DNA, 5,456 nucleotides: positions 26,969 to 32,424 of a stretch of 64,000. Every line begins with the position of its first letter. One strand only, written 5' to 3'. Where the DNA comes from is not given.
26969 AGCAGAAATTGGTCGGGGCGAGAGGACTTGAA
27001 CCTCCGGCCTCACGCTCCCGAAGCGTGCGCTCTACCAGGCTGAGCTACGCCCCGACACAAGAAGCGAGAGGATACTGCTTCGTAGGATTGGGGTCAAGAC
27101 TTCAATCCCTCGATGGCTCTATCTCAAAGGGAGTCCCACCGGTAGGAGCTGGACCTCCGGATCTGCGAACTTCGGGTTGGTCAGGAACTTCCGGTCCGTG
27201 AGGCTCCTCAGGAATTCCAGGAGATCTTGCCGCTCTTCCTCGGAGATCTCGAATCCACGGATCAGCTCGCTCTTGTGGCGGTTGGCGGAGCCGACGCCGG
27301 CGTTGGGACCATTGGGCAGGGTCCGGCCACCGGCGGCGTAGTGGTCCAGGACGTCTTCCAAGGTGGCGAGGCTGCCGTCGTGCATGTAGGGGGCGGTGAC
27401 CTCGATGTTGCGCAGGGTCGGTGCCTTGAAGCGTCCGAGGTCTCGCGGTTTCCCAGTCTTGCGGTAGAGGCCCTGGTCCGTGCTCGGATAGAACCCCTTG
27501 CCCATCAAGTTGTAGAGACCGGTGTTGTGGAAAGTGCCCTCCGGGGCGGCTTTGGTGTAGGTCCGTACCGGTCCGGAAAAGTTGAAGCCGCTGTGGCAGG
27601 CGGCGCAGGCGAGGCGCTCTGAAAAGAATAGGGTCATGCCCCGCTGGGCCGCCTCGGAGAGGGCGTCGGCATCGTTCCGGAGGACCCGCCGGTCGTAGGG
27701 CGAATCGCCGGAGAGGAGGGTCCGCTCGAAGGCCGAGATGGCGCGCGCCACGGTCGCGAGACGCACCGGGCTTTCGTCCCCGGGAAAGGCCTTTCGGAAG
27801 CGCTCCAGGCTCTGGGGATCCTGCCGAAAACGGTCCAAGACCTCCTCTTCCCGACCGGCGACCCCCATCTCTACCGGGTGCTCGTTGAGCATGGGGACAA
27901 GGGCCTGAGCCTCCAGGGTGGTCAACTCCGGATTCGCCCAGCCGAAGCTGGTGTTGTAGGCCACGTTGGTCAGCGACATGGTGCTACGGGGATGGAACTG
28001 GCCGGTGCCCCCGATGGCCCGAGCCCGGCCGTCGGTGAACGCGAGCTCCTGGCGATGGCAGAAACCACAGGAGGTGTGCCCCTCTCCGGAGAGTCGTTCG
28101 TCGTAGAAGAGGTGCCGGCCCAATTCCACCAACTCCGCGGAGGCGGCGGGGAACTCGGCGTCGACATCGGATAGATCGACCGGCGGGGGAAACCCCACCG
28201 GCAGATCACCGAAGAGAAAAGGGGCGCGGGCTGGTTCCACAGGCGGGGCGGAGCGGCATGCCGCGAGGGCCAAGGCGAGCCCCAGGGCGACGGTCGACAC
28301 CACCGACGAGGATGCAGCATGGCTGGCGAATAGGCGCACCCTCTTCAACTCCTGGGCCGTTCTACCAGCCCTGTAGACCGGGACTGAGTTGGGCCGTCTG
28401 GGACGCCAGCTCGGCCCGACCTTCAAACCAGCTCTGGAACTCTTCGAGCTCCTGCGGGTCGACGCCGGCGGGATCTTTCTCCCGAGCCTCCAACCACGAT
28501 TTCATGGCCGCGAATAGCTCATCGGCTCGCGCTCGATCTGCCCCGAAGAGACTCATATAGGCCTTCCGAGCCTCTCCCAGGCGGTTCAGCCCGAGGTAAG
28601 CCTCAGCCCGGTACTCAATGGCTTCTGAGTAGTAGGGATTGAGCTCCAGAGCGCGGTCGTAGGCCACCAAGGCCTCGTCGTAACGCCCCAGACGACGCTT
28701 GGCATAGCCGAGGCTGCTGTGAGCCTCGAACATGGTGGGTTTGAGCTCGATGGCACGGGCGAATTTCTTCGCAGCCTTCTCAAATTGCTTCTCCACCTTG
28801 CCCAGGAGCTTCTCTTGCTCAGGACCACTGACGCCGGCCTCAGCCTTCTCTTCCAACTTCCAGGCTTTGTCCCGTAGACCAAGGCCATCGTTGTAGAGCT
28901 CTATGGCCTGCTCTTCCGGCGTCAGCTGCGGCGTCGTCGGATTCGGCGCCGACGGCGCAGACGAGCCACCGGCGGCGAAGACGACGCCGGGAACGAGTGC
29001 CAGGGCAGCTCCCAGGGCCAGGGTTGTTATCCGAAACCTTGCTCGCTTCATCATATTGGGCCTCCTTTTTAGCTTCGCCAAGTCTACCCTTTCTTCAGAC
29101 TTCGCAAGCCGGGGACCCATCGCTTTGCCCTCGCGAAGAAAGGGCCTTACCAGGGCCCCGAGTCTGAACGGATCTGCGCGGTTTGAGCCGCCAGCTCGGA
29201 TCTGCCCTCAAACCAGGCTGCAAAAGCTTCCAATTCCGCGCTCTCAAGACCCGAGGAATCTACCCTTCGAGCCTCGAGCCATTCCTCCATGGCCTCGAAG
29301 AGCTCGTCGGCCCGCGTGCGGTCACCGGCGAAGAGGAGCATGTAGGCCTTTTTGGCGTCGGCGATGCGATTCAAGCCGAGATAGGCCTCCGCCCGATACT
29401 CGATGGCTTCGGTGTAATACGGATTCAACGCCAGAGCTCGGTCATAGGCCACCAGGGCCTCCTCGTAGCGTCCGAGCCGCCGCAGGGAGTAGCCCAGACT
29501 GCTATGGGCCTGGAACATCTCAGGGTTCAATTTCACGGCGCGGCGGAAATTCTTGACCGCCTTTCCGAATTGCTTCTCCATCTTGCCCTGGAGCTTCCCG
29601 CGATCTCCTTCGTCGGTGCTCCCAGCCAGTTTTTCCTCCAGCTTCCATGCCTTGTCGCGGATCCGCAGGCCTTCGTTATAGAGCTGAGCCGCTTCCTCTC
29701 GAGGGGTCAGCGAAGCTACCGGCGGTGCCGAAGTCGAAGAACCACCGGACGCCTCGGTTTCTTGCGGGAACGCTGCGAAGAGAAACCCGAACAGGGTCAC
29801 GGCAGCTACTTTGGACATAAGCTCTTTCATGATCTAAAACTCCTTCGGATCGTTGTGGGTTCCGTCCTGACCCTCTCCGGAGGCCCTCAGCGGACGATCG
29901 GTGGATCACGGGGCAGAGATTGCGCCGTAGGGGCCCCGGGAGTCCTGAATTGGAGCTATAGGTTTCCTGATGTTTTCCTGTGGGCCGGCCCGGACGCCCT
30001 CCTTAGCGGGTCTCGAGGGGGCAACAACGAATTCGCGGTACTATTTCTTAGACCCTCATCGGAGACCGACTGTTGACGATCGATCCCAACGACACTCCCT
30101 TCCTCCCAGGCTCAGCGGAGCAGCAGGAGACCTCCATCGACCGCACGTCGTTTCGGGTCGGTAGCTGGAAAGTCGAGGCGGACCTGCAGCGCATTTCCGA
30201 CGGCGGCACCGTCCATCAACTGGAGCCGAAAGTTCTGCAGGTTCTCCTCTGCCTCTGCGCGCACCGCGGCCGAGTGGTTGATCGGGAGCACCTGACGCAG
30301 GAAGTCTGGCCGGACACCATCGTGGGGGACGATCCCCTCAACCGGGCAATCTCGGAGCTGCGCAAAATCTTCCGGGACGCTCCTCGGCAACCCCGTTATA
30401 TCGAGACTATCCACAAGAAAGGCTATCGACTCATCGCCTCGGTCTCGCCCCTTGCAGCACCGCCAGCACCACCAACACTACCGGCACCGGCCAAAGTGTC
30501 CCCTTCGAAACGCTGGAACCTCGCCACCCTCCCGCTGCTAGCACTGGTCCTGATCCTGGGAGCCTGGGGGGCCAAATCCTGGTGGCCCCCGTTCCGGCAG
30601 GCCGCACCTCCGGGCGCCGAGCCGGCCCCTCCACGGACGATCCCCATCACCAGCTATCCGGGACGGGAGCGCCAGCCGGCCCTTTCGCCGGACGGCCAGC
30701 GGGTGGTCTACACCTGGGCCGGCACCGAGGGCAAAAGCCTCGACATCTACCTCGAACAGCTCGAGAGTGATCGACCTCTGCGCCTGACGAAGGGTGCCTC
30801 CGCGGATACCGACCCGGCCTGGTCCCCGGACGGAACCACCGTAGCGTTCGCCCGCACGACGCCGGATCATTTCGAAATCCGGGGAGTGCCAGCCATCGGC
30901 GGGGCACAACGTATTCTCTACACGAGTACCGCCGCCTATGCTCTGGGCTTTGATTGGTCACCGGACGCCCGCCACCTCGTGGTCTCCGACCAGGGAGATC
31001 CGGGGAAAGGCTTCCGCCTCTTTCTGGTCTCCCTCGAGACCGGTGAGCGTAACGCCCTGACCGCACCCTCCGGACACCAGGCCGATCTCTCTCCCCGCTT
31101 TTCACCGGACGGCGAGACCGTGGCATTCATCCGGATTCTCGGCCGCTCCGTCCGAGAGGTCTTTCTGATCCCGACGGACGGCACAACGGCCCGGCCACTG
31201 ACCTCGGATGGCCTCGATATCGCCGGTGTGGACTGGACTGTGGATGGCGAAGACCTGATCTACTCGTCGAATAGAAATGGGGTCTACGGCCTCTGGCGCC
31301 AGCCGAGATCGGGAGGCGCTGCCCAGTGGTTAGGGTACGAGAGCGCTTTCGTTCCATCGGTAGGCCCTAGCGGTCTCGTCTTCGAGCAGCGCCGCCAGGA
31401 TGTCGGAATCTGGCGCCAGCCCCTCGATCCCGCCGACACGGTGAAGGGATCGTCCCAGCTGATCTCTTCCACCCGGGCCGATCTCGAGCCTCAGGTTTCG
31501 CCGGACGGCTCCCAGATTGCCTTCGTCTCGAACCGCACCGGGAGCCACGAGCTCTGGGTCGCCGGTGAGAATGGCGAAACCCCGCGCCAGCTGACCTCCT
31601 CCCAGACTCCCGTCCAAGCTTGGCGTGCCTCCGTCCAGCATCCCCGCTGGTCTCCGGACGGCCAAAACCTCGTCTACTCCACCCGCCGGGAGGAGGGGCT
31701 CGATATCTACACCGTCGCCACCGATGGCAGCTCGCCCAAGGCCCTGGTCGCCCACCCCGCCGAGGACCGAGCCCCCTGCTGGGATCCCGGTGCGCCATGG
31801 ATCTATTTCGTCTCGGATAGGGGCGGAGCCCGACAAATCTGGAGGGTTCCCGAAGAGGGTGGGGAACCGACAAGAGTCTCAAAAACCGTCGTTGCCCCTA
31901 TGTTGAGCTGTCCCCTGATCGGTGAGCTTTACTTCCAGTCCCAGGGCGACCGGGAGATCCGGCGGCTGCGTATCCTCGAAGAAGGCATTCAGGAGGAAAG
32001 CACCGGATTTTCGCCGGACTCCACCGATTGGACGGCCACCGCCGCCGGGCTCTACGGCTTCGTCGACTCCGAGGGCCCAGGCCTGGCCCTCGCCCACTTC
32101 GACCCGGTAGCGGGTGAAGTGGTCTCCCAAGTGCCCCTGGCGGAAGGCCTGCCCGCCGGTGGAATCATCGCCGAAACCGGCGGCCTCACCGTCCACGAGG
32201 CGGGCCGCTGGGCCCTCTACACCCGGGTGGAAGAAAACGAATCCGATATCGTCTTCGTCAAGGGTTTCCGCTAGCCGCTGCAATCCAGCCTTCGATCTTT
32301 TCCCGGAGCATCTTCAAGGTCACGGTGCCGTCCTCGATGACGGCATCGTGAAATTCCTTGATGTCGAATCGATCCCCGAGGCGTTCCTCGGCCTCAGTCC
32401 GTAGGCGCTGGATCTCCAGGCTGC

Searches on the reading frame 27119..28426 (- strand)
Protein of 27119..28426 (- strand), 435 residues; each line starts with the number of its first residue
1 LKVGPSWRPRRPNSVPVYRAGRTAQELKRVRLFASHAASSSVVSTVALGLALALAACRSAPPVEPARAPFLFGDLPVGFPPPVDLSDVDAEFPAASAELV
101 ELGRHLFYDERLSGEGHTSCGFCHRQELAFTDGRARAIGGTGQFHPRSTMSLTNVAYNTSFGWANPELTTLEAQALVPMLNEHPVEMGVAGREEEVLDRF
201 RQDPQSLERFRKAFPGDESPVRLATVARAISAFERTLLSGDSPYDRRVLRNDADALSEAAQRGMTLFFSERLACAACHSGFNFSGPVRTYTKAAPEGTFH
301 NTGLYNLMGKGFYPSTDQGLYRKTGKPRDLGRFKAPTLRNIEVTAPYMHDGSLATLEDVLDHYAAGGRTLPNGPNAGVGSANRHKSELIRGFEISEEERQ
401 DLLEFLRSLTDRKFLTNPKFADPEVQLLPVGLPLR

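Call 34: search_protein_families(library=pfam, proteins=[window:27119-28426:-], max_evalue=0.01)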
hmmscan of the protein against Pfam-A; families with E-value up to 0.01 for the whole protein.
window:27119-28426:- (435 aa): 3 families
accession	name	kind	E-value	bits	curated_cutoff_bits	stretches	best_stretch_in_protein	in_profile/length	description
PF03150.19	CCP_MauG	-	5.5e-46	157.3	25.6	1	98-252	2-147/149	Di-haem cytochrome c peroxidase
PF21419.2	RoxA-like_Cyt-c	-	8.9e-06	25.6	26.7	1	333-361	2-30/39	RoxA-like, cytochrome c-like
PF00034.26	Cytochrom_C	-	0.001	20.8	21.3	0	261-409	2-89/90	Cytochrome c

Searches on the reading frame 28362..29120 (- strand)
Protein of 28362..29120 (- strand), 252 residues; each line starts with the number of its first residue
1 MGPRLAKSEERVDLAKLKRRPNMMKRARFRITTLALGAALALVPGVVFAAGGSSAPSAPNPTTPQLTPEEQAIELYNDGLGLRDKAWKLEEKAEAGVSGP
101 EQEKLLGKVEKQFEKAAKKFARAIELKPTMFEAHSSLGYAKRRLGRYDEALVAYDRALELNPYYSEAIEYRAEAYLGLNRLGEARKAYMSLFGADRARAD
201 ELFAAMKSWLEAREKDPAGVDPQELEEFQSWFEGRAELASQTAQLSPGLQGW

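Call 34: search_protein_families(library=pfam, proteins=[window:28362-29120:-], max_evalue=0.01)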
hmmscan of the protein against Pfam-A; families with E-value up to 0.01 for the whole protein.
window:28362-29120:- (252 aa): 10 families
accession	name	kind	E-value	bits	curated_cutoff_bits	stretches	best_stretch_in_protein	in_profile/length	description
PF13414.12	TPR_11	-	8.8e-13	48.2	26.8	2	138-177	1-40/42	TPR repeat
PF00515.34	TPR_1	-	1.1e-12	47.6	27.8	1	132-163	2-33/34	Tetratricopeptide repeat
PF07719.23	TPR_2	-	3.2e-12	46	27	1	132-163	2-33/34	Tetratricopeptide repeat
PF13432.12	TPR_16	-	4.5e-10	40.2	32.7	2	112-164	12-64/65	Tetratricopeptide repeat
PF13431.12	TPR_17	-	8.2e-10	38.6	24.4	1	153-185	1-33/34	Tetratricopeptide repeat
PF13181.12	TPR_8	-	3.1e-08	33.6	25.7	1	132-162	2-32/34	Tetratricopeptide repeat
PF14559.12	TPR_19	-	4.1e-08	33.9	25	1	145-197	5-57/68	Tetratricopeptide repeat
PF13428.12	TPR_14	-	6.4e-06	26.8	23.5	1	132-173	2-43/44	Tetratricopeptide repeat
PF13424.12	TPR_12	-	0.00036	21.1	30.1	1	131-188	3-68/77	Tetratricopeptide repeat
PF03704.23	BTAD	-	0.0011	19.8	22.1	1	121-191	52-122/146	Bacterial transcriptional activator domain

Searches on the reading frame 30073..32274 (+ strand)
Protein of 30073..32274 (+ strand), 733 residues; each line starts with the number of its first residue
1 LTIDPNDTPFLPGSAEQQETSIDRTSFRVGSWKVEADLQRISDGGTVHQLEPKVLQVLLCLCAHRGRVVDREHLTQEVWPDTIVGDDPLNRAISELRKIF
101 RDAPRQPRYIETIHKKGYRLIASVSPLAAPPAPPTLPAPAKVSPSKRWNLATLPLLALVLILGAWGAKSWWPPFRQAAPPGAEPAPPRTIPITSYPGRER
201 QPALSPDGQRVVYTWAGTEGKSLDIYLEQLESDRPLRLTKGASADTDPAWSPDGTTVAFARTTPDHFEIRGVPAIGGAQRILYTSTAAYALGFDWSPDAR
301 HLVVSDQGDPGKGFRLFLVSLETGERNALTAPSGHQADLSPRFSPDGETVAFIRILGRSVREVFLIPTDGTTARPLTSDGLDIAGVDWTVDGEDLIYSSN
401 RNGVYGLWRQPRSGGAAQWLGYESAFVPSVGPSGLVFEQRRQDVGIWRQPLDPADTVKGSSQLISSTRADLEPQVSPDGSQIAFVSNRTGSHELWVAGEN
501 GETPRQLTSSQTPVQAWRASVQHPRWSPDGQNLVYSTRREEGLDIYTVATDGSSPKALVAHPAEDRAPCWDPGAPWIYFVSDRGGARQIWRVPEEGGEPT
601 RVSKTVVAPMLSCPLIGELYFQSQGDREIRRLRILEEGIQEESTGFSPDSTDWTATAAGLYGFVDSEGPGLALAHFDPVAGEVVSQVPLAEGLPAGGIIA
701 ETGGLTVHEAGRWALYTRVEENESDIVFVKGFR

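Call 34: search_protein_families(library=pfam, proteins=[window:30073-32274:+], max_evalue=0.01)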
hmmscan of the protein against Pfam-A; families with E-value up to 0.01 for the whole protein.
window:30073-32274:+ (733 aa): 5 families
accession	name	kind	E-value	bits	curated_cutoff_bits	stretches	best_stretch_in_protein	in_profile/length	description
PF07676.18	PD40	-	8.5e-44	147.1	20.9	4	462-496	3-38/38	WD40-like Beta Propeller Repeat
PF00486.34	Trans_reg_C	-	9.9e-17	61.2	26.2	1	48-120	4-77/77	Transcriptional regulatory protein, C terminal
PF00930.27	DPPIV_N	-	4.2e-12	45.9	22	0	471-550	46-132/354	Dipeptidyl peptidase IV (DPP IV) N-terminal region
PF10647.15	Gmad1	-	5.6e-06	26.8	20.5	1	331-562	16-203/251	Lipoprotein LpqB beta-propeller domain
PF25174.1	Beta-prop_THOC3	-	9e-06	25.3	305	0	467-564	88-173/272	THOC3 beta-propeller domain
